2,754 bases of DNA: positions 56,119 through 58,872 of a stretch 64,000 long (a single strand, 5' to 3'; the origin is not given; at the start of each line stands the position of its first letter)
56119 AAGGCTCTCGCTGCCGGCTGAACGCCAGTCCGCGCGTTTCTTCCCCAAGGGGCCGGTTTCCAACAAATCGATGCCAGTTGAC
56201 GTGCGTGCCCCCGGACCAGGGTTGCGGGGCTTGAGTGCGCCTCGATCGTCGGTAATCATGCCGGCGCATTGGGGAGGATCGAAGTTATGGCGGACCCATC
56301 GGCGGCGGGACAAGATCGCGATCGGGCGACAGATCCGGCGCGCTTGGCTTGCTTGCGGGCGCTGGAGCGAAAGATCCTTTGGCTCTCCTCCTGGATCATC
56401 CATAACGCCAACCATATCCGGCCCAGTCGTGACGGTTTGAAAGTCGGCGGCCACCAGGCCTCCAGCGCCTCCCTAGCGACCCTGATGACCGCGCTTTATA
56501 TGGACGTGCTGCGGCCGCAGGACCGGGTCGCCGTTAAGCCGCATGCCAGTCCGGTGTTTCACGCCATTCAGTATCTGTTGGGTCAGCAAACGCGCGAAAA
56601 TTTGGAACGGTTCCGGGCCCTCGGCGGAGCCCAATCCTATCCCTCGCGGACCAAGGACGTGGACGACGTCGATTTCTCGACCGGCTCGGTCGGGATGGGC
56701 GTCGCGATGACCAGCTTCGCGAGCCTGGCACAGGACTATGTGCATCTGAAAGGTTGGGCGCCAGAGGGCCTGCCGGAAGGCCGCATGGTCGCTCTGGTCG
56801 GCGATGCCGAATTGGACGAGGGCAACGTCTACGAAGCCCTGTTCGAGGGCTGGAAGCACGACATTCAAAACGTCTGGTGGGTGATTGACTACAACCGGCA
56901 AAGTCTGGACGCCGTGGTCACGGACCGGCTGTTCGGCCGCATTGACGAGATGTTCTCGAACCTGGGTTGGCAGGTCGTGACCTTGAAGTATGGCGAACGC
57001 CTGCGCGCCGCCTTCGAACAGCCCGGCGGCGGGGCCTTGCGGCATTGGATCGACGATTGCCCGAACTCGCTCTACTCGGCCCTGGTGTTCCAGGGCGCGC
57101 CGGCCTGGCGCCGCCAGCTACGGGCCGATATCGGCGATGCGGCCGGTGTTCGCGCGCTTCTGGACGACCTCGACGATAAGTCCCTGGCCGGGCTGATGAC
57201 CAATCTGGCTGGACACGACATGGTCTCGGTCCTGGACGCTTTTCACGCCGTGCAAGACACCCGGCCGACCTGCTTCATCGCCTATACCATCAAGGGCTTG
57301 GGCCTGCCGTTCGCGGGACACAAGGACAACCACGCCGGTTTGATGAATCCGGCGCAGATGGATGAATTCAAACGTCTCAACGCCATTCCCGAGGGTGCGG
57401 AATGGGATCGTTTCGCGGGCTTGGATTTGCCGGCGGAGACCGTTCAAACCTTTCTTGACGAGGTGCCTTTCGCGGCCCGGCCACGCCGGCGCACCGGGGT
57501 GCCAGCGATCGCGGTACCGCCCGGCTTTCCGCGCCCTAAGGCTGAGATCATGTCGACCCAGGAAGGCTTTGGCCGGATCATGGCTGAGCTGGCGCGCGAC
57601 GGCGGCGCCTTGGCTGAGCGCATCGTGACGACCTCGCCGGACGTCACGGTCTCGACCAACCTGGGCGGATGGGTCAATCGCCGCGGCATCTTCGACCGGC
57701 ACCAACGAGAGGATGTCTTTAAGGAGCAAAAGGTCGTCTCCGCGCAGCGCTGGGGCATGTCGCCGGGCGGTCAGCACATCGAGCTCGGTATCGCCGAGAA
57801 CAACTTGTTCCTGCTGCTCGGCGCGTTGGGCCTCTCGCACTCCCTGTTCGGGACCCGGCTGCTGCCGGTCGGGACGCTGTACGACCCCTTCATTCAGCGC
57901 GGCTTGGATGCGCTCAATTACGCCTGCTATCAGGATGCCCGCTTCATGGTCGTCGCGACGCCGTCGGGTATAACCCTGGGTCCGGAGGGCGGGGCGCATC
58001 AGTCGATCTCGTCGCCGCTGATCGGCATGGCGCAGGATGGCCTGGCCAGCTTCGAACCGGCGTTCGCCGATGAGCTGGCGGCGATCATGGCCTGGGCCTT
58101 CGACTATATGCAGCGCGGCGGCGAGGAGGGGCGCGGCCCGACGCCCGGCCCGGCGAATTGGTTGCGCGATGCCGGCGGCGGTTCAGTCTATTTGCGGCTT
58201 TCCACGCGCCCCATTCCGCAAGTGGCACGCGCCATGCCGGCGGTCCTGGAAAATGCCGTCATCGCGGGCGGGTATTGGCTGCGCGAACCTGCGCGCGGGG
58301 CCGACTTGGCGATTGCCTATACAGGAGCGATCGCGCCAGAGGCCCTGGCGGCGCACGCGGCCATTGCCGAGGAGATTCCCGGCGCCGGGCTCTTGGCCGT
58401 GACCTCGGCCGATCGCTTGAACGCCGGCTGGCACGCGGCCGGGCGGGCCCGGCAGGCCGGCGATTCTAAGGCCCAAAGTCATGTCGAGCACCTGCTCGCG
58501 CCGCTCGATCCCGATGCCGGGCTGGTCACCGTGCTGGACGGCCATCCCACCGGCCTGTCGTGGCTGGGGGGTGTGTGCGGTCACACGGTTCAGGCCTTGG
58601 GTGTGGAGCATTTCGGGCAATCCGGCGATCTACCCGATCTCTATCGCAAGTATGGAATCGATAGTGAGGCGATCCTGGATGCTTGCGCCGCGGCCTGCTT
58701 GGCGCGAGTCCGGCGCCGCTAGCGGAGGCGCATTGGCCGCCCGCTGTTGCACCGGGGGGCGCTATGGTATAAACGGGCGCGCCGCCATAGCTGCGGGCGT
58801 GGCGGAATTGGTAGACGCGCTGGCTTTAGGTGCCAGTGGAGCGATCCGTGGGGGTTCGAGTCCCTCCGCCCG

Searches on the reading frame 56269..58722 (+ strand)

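Call 92: search_protein_families(library=pfam, proteins=[window:56269-58722:+], max_evalue=0.00001)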
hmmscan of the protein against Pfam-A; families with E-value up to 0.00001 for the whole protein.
window:56269-58722:+ (817 aa): 4 families
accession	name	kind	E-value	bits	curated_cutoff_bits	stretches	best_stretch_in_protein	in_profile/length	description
PF00456.26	Transketolase_N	-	6.8e-10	38.9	22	1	85-244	56-218/334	Transketolase, thiamine diphosphate binding domain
PF17831.6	PDH_E1_M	-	3.9e-07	30.1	23.2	1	426-611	21-205/229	Pyruvate dehydrogenase E1 component middle domain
PF02779.29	Transket_pyr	-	8.6e-07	29.2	27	1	428-612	3-156/174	Transketolase, pyrimidine binding domain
PF22613.1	Transketolase_C_1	-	6e-06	26.9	27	0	667-798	1-113/113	Transketolase-like TK C-terminal domain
